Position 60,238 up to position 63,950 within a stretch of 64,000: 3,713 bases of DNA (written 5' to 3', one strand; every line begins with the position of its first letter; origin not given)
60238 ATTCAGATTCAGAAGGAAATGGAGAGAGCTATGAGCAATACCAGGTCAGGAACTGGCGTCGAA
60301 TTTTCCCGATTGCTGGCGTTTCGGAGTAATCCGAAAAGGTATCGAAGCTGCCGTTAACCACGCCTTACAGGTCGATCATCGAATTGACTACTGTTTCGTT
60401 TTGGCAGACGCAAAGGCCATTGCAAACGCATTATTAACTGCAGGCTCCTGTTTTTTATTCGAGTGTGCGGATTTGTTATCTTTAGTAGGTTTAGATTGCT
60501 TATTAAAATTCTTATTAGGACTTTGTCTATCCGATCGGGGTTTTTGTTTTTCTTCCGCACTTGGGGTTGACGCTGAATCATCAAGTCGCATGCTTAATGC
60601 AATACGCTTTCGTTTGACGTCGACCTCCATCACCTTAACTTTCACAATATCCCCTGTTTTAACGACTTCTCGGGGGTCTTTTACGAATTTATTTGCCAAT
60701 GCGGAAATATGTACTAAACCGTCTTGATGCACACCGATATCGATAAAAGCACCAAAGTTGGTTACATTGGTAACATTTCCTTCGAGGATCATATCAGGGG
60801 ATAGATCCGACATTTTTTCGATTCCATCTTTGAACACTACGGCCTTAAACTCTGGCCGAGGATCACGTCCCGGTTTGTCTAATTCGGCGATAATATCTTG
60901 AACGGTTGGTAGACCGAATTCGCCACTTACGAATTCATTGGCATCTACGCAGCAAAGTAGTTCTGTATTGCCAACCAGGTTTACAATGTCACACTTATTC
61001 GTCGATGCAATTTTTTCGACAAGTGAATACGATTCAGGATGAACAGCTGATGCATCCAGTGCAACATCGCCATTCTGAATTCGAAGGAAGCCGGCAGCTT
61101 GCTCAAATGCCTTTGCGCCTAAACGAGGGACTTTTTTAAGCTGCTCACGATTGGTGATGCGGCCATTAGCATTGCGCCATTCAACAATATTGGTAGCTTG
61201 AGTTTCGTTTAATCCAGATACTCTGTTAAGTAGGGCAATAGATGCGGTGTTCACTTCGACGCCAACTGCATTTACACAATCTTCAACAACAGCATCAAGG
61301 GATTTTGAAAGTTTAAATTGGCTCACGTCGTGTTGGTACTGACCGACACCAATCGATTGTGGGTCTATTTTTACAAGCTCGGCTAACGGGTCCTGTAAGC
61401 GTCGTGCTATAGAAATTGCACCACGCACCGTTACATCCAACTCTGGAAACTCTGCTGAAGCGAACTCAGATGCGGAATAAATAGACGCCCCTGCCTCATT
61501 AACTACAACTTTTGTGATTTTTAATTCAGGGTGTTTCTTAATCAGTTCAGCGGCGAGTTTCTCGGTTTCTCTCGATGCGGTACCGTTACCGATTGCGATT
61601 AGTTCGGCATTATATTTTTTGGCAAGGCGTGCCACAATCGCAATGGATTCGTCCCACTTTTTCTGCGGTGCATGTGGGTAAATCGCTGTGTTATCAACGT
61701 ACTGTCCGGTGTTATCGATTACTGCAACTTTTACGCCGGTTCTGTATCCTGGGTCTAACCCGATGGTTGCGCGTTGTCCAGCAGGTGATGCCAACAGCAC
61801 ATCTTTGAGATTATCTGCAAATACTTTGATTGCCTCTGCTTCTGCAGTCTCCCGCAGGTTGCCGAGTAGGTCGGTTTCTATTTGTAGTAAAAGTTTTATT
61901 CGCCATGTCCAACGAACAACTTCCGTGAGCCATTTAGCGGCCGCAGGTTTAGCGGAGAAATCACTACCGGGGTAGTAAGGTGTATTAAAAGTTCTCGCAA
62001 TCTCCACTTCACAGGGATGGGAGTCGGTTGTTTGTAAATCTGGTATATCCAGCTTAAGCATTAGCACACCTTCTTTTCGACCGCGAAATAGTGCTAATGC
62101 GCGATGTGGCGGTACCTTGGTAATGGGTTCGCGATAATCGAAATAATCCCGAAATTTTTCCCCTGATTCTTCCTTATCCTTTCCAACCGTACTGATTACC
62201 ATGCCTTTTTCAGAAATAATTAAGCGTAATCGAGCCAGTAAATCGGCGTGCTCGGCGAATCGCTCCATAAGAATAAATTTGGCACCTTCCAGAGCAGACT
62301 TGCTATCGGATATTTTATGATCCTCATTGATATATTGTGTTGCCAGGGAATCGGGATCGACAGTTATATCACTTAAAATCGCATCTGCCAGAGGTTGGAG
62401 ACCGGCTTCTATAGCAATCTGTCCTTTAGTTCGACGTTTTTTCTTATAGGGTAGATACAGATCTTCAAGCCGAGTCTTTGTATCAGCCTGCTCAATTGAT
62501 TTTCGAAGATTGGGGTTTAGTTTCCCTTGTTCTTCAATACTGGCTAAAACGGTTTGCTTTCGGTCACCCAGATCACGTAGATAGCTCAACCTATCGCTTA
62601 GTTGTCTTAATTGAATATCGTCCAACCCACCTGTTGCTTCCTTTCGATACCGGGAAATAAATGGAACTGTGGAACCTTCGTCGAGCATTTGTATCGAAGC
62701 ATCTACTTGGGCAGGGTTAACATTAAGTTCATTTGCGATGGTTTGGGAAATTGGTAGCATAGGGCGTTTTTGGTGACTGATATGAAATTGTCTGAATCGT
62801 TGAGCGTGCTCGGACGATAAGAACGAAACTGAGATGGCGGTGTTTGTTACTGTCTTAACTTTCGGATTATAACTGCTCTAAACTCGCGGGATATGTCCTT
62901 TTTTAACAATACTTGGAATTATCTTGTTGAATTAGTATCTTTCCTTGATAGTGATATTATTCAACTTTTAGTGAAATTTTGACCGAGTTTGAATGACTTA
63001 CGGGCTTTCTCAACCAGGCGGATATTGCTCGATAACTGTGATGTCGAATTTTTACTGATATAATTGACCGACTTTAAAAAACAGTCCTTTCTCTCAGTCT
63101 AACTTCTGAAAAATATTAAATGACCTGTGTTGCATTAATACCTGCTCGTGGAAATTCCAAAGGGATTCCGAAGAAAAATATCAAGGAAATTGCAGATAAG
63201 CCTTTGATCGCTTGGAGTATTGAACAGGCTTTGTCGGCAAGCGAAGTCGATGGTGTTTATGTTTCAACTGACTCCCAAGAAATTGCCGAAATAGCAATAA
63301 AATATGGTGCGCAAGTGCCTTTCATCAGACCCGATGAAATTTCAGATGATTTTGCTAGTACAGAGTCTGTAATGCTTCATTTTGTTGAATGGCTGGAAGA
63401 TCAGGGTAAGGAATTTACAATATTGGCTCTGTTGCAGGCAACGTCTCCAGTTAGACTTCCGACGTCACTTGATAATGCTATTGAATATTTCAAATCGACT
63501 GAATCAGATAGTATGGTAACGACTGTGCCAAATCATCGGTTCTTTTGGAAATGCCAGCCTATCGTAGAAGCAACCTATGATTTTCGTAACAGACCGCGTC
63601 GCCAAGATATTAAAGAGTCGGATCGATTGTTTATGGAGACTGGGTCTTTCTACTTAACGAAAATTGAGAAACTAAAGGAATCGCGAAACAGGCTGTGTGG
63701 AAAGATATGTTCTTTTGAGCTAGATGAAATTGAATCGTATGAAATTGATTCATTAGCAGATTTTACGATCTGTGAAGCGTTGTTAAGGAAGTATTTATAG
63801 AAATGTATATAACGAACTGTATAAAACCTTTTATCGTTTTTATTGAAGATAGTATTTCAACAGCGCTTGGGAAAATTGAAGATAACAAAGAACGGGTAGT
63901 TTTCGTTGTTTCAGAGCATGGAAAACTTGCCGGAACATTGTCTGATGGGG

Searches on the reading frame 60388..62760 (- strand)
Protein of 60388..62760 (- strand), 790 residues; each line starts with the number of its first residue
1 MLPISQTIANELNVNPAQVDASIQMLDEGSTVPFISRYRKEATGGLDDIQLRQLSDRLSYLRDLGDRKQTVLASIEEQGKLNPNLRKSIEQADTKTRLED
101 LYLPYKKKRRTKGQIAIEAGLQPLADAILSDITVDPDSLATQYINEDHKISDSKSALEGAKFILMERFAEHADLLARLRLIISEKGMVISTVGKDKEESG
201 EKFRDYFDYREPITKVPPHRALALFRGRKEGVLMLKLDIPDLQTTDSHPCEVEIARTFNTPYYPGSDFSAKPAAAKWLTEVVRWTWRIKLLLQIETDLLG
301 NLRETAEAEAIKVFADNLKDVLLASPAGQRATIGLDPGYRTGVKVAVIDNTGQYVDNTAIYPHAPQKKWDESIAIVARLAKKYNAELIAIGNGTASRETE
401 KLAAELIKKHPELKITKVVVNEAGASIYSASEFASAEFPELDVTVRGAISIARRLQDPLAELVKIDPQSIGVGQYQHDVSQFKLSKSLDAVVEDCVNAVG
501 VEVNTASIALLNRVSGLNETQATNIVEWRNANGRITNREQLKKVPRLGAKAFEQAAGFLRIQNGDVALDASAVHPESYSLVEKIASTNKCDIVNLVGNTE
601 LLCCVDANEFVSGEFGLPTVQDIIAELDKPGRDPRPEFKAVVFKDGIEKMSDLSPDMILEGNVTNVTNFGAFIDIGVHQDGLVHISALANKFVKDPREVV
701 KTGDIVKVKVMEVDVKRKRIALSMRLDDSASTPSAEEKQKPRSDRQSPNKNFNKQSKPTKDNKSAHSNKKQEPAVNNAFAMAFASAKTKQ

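Call 67: search_protein_families(library=pfam, proteins=[window:60388-62760:-], max_evalue=0.00001)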
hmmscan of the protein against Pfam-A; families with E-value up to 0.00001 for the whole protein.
window:60388-62760:- (790 aa): 8 families
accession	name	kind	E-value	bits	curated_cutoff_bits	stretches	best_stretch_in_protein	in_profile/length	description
PF22706.1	Tex_central_region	-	2e-62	210.8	27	1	133-314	3-178/178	Tex central region-like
PF16921.10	Tex_YqgF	-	4.2e-54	182.8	27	1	331-456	2-126/126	Tex protein YqgF-like domain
PF09371.15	Tex_N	-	8.9e-30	102.7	32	1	4-76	3-75/75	Tex-like protein N-terminal domain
PF12836.13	HHH_3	-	1.2e-26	93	27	1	496-560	1-65/65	Helix-hairpin-helix motif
PF17674.7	HHH_9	-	1.6e-23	83.8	23.1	1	568-635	3-70/70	HHH domain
PF00575.29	S1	-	2.1e-22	79.7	22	1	656-725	5-74/74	S1 RNA binding domain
PF14635.12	HHH_7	-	5.6e-10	40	27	1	469-561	5-103/104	Helix-hairpin-helix motif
PF14639.11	YqgF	-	5.6e-08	33.2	35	1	343-463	21-147/150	Holliday-junction resolvase-like of SPT6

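Call 69: find_homologous_proteins(query=window:60388-62760:-, max_evalue=1e-50)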
Query window:60388-62760:- (790 aa): 8000 proteins with E <= 1e-50 among 8000 candidates; the best 120 are listed.
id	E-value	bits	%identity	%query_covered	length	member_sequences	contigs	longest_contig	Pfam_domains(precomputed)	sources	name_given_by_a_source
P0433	0.0e+0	1743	100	100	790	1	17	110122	PF16921.11,PF14639.12,PF00575.30,PF12836.14,PF14635.13,PF17674.8,PF09371.16,PF22706.2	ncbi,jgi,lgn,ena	jgi:protein Tex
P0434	0.0e+0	1741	100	100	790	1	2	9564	PF16921.11,PF14639.12,PF00575.30,PF12836.14,PF14635.13,PF17674.8,PF09371.16,PF22706.2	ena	-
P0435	0.0e+0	1729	99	100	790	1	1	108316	PF16921.11,PF14639.12,PF00575.30,PF12836.14,PF14635.13,PF17674.8,PF09371.16,PF22706.2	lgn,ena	-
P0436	0.0e+0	1725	99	100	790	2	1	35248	PF16921.11,PF14639.12,PF00575.30,PF12836.14,PF14635.13,PF17674.8,PF09371.16,PF22706.2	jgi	-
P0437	0.0e+0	1724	99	100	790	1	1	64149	PF16921.11,PF14639.12,PF00575.30,PF12836.14,PF14635.13,PF17674.8,PF09371.16,PF22706.2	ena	-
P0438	0.0e+0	1722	99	100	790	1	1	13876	PF16921.11,PF14639.12,PF00575.30,PF12836.14,PF14635.13,PF17674.8,PF09371.16,PF22706.2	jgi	-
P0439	0.0e+0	1373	77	100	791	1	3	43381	PF16921.11,PF14639.12,PF00575.30,PF12836.14,PF14635.13,PF17674.8,PF09371.16,PF22706.2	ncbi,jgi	ncbi:MAG: hypothetical protein ACI845_000264 [Gammaproteobacteria bacterium]|jgi:uncharacterized pro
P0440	0.0e+0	1365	79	97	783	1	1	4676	PF16921.11,PF14639.12,PF00575.30,PF12836.14,PF14635.13,PF17674.8,PF09371.16,PF22706.2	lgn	-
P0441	0.0e+0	1362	77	100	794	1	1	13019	PF16921.11,PF14639.12,PF00575.30,PF12836.14,PF14635.13,PF17674.8,PF09371.16,PF22706.2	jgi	jgi:protein Tex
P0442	0.0e+0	1358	79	98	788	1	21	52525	PF16921.11,PF14639.12,PF00575.30,PF12836.14,PF14635.13,PF17674.8,PF09371.16,PF22706.2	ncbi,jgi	ncbi:MAG: hypothetical protein ACI9V8_000188 [Urechidicola sp.]|jgi:uncharacterized protein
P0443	0.0e+0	1355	78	98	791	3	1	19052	PF16921.11,PF14639.12,PF00575.30,PF12836.14,PF14635.13,PF17674.8,PF09371.16,PF22706.2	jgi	jgi:uncharacterized protein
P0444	0.0e+0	1354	78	98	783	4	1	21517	PF16921.11,PF14639.12,PF00575.30,PF12836.14,PF14635.13,PF17674.8,PF09371.16,PF22706.2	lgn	-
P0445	0.0e+0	1352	78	98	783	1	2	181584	PF16921.11,PF14639.12,PF00575.30,PF12836.14,PF14635.13,PF17674.8,PF09371.16,PF22706.2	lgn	-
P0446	0.0e+0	1341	78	98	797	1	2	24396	PF16921.11,PF14639.12,PF00575.30,PF12836.14,PF14635.13,PF17674.8,PF09371.16,PF22706.2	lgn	-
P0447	0.0e+0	1341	78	96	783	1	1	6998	PF16921.11,PF14639.12,PF00575.30,PF12836.14,PF14635.13,PF17674.8,PF09371.16,PF22706.2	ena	-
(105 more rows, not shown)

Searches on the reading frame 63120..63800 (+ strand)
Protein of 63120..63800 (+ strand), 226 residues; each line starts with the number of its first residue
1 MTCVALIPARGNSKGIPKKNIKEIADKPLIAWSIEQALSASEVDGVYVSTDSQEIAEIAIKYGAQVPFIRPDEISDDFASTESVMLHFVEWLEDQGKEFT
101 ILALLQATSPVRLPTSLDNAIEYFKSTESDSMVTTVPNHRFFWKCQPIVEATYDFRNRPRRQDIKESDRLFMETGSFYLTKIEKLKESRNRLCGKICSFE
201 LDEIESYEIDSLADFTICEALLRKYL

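Call 67: search_protein_families(library=pfam, proteins=[window:63120-63800:+], max_evalue=0.00001)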
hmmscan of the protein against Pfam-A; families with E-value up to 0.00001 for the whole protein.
window:63120-63800:+ (226 aa): 1 family
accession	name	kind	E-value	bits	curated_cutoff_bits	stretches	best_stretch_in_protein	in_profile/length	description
PF02348.25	CTP_transf_3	-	5.6e-28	98.7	22.6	1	4-137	1-127/217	Cytidylyltransferase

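Call 83: find_encoding_contigs(protein=window:63120-63800:+, flank=10000, max_places=1)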
Protein window:63120-63800:+ (226 aa): 6 contigs read that carry it; 1 place shown.
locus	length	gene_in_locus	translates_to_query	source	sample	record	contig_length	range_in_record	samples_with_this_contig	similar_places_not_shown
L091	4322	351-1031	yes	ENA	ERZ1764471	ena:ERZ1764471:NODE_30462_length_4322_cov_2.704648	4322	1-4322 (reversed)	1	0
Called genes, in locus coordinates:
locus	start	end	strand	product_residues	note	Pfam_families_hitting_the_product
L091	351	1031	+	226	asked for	PF02348:CTP_transf_3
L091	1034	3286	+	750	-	PF00571:CBS (faint), PF03102:NeuB, PF08666:SAF, PF01261:AP_endonuc_2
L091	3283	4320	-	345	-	?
